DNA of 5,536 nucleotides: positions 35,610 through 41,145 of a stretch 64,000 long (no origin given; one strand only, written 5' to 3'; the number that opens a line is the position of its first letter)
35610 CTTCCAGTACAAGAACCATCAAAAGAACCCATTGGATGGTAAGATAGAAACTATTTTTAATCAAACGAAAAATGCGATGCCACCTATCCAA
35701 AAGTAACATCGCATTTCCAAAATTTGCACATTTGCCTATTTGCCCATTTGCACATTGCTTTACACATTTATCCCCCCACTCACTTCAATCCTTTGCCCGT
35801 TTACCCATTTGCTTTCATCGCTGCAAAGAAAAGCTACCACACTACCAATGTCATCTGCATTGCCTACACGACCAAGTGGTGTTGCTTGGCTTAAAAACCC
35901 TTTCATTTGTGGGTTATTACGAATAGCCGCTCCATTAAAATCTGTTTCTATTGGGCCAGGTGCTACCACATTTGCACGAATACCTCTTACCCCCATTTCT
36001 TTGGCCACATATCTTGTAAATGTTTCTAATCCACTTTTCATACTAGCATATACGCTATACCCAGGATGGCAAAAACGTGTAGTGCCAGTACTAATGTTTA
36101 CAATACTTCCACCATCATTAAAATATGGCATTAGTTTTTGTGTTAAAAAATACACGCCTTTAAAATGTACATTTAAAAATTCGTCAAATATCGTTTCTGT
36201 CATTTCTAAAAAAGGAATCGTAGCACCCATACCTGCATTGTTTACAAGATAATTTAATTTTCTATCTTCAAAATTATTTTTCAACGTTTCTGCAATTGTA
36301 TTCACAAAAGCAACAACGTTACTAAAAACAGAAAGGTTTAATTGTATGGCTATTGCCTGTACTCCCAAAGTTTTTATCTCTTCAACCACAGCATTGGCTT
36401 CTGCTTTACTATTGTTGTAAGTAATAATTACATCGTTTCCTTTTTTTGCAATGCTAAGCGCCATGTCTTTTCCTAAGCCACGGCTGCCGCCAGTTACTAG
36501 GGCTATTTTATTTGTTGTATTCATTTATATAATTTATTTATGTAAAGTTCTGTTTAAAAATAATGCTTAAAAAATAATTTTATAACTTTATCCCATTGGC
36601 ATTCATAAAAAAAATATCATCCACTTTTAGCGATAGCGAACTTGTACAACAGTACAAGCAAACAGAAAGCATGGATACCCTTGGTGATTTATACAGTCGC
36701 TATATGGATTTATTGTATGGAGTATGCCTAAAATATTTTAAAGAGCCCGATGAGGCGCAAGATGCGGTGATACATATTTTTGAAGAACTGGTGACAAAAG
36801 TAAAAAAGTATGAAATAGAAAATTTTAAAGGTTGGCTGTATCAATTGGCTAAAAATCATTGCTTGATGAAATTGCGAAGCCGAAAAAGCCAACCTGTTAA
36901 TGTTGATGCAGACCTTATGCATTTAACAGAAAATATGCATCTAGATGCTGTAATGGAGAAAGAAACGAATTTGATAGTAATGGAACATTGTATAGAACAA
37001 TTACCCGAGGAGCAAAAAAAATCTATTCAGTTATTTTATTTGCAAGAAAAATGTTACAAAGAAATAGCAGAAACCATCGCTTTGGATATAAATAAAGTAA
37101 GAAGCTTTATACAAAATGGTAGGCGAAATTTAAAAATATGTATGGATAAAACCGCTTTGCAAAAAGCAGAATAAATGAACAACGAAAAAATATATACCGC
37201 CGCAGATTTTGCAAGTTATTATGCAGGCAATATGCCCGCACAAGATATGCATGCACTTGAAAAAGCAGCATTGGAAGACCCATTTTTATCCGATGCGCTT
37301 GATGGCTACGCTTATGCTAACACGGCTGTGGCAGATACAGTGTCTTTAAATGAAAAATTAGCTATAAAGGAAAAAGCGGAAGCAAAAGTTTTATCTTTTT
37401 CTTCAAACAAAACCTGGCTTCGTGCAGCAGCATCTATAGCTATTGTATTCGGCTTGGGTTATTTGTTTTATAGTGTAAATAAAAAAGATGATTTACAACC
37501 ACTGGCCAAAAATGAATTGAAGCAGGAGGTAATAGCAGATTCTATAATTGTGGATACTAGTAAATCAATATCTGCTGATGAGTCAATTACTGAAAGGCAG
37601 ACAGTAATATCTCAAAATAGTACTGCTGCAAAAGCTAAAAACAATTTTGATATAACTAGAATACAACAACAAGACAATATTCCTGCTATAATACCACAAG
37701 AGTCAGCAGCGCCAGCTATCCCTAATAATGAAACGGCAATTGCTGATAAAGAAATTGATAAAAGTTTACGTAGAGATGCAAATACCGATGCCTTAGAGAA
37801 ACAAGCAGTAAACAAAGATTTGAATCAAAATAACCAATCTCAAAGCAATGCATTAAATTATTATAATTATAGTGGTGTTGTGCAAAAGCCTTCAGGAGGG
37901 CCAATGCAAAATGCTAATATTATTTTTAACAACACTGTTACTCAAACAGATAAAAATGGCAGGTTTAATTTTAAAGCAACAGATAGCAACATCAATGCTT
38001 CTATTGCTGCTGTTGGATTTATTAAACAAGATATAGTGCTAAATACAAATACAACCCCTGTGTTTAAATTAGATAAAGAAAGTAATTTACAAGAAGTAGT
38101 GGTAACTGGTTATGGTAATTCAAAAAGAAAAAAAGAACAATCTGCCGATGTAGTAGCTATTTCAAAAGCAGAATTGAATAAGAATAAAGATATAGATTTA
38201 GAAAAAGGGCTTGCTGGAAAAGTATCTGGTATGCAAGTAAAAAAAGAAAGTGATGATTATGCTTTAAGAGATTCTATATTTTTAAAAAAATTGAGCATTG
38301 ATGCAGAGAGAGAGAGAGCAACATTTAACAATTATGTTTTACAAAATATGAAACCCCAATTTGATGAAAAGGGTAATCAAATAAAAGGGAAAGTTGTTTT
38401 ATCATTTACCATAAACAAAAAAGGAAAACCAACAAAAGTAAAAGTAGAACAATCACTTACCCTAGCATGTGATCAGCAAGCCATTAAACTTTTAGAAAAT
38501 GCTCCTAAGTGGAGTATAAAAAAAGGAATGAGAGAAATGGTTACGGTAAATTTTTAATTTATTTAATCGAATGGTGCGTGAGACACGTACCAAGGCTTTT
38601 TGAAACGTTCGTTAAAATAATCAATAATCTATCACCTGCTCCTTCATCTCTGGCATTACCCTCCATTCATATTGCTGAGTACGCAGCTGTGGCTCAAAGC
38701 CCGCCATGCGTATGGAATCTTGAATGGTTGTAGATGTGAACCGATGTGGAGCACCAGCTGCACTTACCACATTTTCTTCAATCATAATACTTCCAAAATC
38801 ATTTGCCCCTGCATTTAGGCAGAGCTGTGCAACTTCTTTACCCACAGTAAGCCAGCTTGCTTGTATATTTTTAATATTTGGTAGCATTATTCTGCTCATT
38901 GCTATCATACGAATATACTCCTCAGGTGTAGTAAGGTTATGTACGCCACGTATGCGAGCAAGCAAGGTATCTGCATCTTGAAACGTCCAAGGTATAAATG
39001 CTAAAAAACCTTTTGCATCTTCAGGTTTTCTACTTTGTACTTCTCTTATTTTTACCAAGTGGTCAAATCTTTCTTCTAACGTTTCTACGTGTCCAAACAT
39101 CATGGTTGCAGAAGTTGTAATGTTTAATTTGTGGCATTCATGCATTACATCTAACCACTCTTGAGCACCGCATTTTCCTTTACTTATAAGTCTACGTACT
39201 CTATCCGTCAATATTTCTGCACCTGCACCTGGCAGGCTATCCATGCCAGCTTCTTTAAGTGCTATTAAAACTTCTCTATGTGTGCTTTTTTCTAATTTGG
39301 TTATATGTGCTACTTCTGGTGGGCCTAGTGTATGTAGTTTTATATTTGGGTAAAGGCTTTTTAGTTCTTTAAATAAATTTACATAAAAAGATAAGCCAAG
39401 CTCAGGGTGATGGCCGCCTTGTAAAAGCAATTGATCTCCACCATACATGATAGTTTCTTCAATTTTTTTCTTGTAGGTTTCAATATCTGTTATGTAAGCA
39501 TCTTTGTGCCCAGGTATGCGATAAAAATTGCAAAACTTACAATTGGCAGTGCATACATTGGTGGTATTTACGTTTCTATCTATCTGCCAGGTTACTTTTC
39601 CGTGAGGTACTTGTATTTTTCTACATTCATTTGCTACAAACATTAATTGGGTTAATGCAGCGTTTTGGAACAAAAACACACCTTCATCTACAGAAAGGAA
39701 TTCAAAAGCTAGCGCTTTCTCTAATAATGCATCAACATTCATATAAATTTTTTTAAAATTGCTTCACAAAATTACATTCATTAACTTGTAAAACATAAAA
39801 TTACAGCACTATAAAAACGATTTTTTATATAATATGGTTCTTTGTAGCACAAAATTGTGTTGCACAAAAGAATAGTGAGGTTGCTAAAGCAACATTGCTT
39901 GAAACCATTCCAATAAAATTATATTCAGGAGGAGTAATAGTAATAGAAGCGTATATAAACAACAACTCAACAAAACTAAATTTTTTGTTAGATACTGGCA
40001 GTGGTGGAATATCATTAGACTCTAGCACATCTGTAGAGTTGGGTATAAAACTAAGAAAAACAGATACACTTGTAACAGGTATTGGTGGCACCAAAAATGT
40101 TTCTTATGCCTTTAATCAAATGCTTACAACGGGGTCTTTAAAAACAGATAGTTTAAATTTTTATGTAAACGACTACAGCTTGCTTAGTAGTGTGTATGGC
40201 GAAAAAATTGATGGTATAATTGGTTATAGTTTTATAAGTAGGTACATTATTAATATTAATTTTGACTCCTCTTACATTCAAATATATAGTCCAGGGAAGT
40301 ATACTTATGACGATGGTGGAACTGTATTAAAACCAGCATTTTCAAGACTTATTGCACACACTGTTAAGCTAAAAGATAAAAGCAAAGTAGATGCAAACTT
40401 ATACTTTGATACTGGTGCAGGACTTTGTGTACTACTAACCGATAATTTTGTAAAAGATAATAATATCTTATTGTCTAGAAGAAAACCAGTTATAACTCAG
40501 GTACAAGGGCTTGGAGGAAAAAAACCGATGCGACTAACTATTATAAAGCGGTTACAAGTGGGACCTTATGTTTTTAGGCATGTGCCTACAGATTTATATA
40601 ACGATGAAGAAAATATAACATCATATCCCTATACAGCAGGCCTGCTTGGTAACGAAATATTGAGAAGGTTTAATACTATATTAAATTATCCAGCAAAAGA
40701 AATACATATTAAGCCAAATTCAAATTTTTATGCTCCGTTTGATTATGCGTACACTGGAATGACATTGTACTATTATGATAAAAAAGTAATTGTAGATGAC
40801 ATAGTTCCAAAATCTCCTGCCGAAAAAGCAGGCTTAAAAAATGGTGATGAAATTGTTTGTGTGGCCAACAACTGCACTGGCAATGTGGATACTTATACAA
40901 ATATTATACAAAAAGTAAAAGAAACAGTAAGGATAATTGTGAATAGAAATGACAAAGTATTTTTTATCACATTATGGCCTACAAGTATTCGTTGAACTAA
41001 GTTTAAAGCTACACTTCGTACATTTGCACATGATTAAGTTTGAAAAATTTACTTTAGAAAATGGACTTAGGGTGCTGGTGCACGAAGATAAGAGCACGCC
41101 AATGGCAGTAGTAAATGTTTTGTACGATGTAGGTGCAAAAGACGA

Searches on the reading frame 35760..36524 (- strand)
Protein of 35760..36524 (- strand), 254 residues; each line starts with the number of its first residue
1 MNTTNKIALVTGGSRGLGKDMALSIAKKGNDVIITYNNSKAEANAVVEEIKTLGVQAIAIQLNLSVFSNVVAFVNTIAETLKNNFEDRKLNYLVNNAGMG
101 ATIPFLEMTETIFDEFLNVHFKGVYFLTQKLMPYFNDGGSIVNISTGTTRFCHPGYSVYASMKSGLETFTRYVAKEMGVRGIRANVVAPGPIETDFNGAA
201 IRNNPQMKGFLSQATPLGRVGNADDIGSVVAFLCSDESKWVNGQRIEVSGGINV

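Call 43: search_protein_families(library=pfam, proteins=[window:35760-36524:-], max_evalue=0.001)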
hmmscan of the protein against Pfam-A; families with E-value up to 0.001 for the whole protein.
window:35760-36524:- (254 aa): 4 families
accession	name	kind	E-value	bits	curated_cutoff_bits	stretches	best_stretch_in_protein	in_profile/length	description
PF13561.12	adh_short_C2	-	2.1e-55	188.3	27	1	15-253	6-236/236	Enoyl-(Acyl carrier protein) reductase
PF00106.31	adh_short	-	6.1e-45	153.5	26.6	1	6-199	1-189/195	short chain dehydrogenase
PF23441.1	SDR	-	2.1e-13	50.7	27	1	4-252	6-255/258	SDR-like rossmann domain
PF08659.16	KR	-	7.2e-11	42.8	22.6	1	9-175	4-165/180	KR domain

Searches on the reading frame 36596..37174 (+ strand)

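Call 43: search_protein_families(library=pfam, proteins=[window:36596-37174:+], max_evalue=0.001)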
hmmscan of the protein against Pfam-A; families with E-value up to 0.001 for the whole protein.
window:36596-37174:+ (192 aa): 3 families
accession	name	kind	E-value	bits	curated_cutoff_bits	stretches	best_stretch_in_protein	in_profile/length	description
PF04542.20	Sigma70_r2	-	2.7e-11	43.5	24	1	32-97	1-69/71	Sigma-70 region 2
PF08281.18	Sigma70_r4_2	-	9.2e-10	38.5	25.7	1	129-179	4-54/54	Sigma-70, region 4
PF04545.22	Sigma70_r4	-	2.6e-05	24.1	24.1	1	132-180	1-49/50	Sigma-70, region 4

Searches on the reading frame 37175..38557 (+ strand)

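Call 43: search_protein_families(library=pfam, proteins=[window:37175-38557:+], max_evalue=0.001)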
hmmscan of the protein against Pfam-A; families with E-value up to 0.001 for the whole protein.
window:37175-38557:+ (460 aa): 3 families
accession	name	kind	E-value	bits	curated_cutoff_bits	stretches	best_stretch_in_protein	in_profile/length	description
PF03544.19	TonB_C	-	6.1e-07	30.3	24.6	1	401-452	12-63/79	Gram-negative bacterial TonB protein C-terminal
PF13715.12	CarbopepD_reg_2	-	1.1e-06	29.1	32.2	1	233-310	2-88/88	CarboxypepD_reg-like domain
PF13620.12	CarboxypepD_reg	-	4.1e-05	24.3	32.3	1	233-286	3-63/82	Carboxypeptidase regulatory-like domain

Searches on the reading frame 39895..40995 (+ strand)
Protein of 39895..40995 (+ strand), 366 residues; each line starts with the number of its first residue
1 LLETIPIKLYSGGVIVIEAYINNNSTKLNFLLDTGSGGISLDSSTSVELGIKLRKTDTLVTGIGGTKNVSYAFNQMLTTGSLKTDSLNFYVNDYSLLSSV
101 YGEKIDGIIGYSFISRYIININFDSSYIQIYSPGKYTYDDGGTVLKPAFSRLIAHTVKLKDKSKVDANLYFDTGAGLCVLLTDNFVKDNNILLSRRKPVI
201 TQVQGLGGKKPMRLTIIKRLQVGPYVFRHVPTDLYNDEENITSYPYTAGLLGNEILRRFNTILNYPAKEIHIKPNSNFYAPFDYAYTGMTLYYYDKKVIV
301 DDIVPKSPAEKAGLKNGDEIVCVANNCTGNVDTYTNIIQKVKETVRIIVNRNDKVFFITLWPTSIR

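Call 43: search_protein_families(library=pfam, proteins=[window:39895-40995:+], max_evalue=0.001)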
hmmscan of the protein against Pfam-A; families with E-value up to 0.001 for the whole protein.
window:39895-40995:+ (366 aa): 6 families
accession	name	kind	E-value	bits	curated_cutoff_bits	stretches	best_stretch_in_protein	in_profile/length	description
PF13650.11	Asp_protease_2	-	4.6e-21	75.8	24.3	2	18-113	2-90/90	Aspartyl protease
PF13975.11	gag-asp_proteas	-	3.9e-12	47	28.2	1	18-116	2-92/92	gag-polyprotein putative aspartyl protease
PF17820.7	PDZ_6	-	3e-09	36.9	27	1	299-351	1-54/54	PDZ domain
PF13180.12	PDZ_2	-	3e-05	24.7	27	1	294-355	10-73/80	PDZ domain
PF00595.29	PDZ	-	0.00011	22.9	23.2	1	295-344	24-72/81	PDZ domain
PF00077.25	RVP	-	0.00094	19.9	20.7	0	21-115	11-94/101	Retroviral aspartyl protease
